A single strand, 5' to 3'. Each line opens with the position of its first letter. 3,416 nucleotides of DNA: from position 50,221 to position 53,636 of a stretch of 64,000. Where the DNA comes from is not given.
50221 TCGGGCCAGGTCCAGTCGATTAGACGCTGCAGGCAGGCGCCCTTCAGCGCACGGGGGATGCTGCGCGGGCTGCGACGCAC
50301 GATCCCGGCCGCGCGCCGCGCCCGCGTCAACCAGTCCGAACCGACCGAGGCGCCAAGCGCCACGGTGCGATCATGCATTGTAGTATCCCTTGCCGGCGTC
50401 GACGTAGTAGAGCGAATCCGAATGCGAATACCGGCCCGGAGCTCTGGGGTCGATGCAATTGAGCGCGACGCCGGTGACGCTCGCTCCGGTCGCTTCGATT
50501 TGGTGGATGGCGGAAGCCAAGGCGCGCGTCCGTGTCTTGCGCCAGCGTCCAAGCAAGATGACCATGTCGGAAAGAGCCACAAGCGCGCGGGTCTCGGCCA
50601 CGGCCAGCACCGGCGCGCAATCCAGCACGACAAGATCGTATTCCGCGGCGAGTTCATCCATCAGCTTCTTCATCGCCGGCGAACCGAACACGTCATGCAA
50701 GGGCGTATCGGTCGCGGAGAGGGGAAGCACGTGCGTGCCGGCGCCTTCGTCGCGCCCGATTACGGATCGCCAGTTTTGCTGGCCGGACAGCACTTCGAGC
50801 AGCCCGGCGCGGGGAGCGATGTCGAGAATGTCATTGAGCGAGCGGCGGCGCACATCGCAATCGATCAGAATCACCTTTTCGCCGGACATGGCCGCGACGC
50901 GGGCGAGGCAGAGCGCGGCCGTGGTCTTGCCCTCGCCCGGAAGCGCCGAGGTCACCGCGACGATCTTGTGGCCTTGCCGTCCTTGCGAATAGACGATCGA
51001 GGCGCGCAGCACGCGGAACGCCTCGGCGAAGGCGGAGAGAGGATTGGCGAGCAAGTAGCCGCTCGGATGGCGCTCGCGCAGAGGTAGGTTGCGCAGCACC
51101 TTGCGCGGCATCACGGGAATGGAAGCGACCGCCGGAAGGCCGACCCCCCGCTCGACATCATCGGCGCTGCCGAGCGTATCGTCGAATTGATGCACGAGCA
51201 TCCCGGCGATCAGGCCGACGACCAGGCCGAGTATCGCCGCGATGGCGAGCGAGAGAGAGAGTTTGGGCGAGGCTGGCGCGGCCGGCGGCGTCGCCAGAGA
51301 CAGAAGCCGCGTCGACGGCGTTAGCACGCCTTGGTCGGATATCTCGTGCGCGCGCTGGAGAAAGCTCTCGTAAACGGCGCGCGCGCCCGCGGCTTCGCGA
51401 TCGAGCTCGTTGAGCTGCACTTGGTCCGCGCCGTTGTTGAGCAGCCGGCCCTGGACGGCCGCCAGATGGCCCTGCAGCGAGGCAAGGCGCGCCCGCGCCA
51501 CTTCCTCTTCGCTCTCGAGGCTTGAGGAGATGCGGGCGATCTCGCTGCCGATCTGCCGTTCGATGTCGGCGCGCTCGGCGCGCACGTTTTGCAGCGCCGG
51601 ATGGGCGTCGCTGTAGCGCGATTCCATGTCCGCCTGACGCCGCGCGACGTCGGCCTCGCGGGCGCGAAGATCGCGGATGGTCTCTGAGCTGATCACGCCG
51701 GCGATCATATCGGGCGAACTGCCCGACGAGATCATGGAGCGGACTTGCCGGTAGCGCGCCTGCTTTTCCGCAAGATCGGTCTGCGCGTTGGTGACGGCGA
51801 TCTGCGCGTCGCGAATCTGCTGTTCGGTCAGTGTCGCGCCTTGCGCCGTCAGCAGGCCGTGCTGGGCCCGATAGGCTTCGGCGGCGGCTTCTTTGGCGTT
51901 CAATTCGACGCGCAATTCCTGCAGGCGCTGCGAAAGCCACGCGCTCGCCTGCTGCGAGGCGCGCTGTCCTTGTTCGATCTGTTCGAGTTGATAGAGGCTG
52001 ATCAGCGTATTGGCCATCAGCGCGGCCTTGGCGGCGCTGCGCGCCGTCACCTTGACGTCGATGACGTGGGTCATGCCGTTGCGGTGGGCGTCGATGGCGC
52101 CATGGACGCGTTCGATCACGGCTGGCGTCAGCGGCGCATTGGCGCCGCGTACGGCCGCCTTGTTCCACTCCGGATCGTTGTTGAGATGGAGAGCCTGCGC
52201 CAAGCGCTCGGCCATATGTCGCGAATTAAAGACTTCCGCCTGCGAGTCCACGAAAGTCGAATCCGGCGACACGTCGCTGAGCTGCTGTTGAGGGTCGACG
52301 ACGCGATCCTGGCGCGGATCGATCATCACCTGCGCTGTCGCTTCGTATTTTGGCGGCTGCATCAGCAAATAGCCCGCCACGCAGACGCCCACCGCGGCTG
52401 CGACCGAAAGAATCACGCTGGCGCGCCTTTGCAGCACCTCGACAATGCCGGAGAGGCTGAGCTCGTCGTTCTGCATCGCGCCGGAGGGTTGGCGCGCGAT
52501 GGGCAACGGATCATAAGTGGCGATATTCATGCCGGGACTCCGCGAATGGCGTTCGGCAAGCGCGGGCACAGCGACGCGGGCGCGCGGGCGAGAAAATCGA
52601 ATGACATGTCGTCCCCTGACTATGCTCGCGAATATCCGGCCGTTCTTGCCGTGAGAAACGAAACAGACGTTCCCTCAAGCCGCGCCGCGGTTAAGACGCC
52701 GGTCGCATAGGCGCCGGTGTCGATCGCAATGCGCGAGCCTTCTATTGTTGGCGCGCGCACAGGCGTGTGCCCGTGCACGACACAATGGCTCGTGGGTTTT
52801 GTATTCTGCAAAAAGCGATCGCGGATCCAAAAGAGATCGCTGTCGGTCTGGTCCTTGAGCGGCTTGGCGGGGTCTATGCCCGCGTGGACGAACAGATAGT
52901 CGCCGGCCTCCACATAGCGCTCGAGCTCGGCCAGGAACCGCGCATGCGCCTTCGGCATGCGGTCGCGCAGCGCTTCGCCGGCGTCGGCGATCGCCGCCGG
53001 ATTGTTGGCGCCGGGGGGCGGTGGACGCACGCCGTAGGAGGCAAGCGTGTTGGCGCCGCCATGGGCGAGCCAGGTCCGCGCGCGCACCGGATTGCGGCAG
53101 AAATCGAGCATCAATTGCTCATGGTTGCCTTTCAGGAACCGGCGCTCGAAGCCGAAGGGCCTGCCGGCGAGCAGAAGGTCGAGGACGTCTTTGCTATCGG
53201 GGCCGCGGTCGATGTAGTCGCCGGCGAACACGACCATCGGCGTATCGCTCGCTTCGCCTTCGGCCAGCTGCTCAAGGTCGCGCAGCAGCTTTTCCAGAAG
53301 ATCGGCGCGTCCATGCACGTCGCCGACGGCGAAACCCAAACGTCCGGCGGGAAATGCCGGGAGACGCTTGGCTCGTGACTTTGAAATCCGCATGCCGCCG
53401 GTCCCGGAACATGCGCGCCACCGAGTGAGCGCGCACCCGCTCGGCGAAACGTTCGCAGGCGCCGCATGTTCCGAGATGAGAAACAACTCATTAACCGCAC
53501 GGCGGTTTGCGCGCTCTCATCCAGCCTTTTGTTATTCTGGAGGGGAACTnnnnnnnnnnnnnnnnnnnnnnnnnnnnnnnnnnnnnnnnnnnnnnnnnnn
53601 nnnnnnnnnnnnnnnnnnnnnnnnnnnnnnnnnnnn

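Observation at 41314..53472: Polysaccharide biosynthesis locus wired to the general stress sigma factor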

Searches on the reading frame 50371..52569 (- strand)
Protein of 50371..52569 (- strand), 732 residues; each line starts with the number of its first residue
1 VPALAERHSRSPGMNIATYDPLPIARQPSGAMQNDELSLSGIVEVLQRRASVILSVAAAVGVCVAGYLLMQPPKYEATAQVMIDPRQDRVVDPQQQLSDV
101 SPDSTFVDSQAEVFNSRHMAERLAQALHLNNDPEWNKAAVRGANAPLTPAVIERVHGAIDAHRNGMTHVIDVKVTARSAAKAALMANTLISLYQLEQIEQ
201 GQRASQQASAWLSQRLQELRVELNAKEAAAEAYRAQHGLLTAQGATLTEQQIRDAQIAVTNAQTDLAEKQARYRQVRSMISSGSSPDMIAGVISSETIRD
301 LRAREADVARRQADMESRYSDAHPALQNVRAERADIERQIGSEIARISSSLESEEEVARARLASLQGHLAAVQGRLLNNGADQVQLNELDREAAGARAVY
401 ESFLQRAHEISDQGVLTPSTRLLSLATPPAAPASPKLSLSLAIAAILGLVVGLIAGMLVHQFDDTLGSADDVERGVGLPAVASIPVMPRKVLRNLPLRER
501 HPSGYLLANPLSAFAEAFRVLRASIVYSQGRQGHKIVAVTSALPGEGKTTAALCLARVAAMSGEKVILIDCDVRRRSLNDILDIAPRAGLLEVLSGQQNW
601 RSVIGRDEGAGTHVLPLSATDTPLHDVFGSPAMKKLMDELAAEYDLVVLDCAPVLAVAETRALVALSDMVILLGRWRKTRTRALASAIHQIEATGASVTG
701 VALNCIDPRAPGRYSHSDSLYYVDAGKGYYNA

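Call 11: search_protein_families(library=pfam, proteins=[window:50371-52569:-])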
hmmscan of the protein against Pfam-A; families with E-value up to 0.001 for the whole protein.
window:50371-52569:- (732 aa): 5 families
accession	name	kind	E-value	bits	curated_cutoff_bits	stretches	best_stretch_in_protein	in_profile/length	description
PF13614.12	AAA_31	-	3.9e-14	53.4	27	1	535-674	2-147/177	AAA domain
PF02706.20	Wzz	-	5.1e-14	52.8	25.5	1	35-126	1-90/91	Chain length determinant protein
PF01656.29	CbiA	-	1.9e-06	28.3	25.4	1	538-699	2-106/125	CobQ/CobB/MinD/ParA nucleotide binding domain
PF13807.11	GNVR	-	7.5e-05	23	27.7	1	385-455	6-76/82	G-rich domain on putative tyrosine kinase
PF09140.17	MipZ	-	0.0008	19.2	20.7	0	537-652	3-108/262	ATPase MipZ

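Call 34: find_related_loci(query=window:50371-52569:-, collection=genome_contigs, flank=10000)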
Query window:50371-52569:- (732 aa) in genome_contigs; peptide patterns used: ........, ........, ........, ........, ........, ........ (x = any residue, [..] = any of these).
115 stretches matched a pattern; 8 encode a relative of the query (tblastn E <= 1e-3); 8 distinct loci.
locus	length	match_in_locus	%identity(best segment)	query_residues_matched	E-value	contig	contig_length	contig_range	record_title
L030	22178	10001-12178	85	10-732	0e+0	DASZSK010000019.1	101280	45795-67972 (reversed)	MAG TPA_asm: Caulobacterales bacterium isolate SMAG_U6048 k141_447663, whole genome shotgun sequence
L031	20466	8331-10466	29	36-720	1e-89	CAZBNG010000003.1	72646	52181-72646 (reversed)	MAG TPA_asm: uncultured Pseudobdellovibrionaceae bacterium isolate SRP334346_co1_84 genome assembly, contig: NODE_453_le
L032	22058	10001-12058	25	54-706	2e-52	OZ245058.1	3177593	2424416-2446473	MAG: Vibrionaceae bacterium isolate ba591892-f0c7-41f5-a84a-d84a9f411399 genome assembly, chromosome: 2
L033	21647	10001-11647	25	142-707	1e-40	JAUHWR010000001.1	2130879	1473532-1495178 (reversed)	MAG: Alphaproteobacteria bacterium isolate 2_bin.29 NODE_1_length_2130879_cov_5.234665, whole genome shotgun sequence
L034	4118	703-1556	32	424-715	1e-32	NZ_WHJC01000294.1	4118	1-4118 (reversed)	Clostridium tarantellae strain DSM 3997 contig294, whole genome shotgun sequence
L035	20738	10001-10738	27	426-663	2e-25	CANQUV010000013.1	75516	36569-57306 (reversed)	MAG: uncultured Clostridia bacterium isolate Lapin-030__bin60 genome assembly, contig: Lapin-030__NODE_485_length_75516_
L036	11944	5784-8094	28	379-705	3e-23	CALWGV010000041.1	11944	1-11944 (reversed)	MAG: uncultured Lachnospiraceae bacterium isolate E0_LS__bin123 genome assembly, contig: E0_LS__k127_222238, whole genom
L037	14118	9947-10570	30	493-703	2e-20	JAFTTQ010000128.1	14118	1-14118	MAG: Oscillospiraceae bacterium isolate RGIG4139 Roe_deer_Colon-1__c742782, whole genome shotgun sequence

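Call 61: search_protein_families(library=ncbifam, proteins=[window:50371-52569:-], max_evalue=0.001)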
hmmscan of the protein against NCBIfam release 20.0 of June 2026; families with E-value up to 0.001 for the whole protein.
window:50371-52569:- (732 aa): 17 families
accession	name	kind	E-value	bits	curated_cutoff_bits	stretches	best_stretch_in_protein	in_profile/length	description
TIGR01005.1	eps_transp_fam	subfamily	4.6e-100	335.9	411.7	1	36-719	3-731/754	exopolysaccharide transport protein family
TIGR03017.1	EpsF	equivalog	1.3e-41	142.8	422.75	1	38-484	2-443/444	chain length determinant protein EpsF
NF007350.0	PRK09841.1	equivalog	8.5e-39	133.2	1248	2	382-721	368-718/726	tyrosine-protein kinase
NF008568.0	PRK11519.1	equivalog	7.7e-33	113.6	1068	1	370-717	356-709/720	tyrosine-protein kinase Wzc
TIGR03018.1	pepcterm_TyrKin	hypoth_equivalog_domain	4.6e-31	107.8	230.65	1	510-703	7-206/207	XrtA-associated tyrosine autokinase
TIGR01007.1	eps_fam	subfamily_domain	2e-26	92.8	108.05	1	516-708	1-192/204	polysaccharide biosynthesis tyrosine autokinase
TIGR03007.1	pepcterm_ChnLen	equivalog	2.9e-25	88.4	278.85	1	46-488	10-464/498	XrtA system polysaccharide chain length determinant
TIGR03029.1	EpsG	equivalog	3.8e-23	82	313.8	1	509-704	78-273/274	chain length determinant protein tyrosine kinase EpsG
TIGR01006.1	polys_exp_MPA1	subfamily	4.3e-14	52.5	296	2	422-485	159-222/226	CspC family polysaccharide chain length determinant protein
TIGR01968.1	minD_bact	equivalog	1e-11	44.7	212.9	1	535-671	2-138/261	septum site-determining protein MinD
NF041546.1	ParA_partition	equivalog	5.5e-10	39.1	180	1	536-574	1-39/203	ParA family partition ATPase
TIGR01969.1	minD_arch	subfamily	1.1e-08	34.6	201.75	1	536-704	2-168/251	cell division ATPase MinD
NF010443.0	PRK13869.1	subfamily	1.1e-07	31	446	0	615-672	223-280/405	plasmid-partitioning protein RepA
NF008079.0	PRK10818.1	equivalog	1.2e-07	31.4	508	1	535-666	3-133/270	septum site-determining protein MinD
TIGR03453.1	partition_RepA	equivalog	1.1e-06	27.7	348.45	0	531-586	101-155/387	plasmid partitioning protein RepA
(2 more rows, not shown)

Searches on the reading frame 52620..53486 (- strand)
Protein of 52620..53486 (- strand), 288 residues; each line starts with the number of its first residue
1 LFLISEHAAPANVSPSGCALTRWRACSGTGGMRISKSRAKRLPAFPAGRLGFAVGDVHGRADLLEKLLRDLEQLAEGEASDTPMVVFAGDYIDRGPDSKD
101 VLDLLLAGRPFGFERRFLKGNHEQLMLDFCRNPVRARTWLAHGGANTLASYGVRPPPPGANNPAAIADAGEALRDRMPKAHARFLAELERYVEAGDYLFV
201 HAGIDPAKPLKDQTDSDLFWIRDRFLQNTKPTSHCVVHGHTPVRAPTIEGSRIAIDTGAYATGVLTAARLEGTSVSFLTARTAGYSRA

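Call 11: search_protein_families(library=pfam, proteins=[window:52620-53486:-])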
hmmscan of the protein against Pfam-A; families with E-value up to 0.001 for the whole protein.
window:52620-53486:- (288 aa): 1 family
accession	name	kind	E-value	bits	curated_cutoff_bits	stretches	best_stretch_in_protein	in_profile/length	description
PF00149.33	Metallophos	-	6.6e-14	53.2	21.5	1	53-244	5-159/191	Calcineurin-like phosphoesterase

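Call 61: search_protein_families(library=ncbifam, proteins=[window:52620-53393:-], max_evalue=0.001)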
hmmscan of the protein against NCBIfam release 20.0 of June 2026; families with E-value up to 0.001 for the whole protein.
window:52620-53393:- (257 aa): 5 families
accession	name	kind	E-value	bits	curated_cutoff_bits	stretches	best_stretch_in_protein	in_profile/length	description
NF008516.0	PRK11439.1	equivalog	1.9e-12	47.6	326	1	21-114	20-102/218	protein-serine/threonine phosphatase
TIGR04075.1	bacter_Pnkp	equivalog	3.7e-12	45.3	750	1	23-117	185-284/851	polynucleotide kinase-phosphatase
NF001204.0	PRK00166.1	equivalog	2.6e-11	43.3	176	1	21-98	4-73/276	symmetrical bis(5'-nucleosyl)-tetraphosphatase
NF010148.0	PRK13625.1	equivalog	1.3e-10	41.2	340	1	202-239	185-222/245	bis(5'-nucleosyl)-tetraphosphatase PrpE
NF007425.0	PRK09968.1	equivalog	1.4e-10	41.2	332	1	21-114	18-100/218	protein-serine/threonine phosphatase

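Call 70: search_solved_structures(query=window:52620-53393:-, max_evalue=0.001)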
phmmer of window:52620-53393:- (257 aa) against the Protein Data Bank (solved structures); distinct sequences matched with E-value up to 0.001: 6.
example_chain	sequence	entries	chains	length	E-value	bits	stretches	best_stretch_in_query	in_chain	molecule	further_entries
1g5b_A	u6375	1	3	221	1.9e-09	40.4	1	21-242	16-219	SERINE/THREONINE PROTEIN PHOSPHATASE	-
5vjv_A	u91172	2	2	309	2e-08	37.1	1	20-95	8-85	Rhizobiales-like phosphatase 2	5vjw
4j6o_A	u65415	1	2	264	7.4e-06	28.7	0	23-97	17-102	Metallophosphoesterase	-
2qjc_A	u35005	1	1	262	2.6e-05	26.9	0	17-97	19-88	Diadenosine tetraphosphatase, putative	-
9tp7_A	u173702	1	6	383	0.00034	23.3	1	23-97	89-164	Serine/threonine-protein phosphatase BSU1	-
4iyp_C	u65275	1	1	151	0.00035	23.2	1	23-95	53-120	Serine/threonine-protein phosphatase 2A catalytic subunit alpha isoform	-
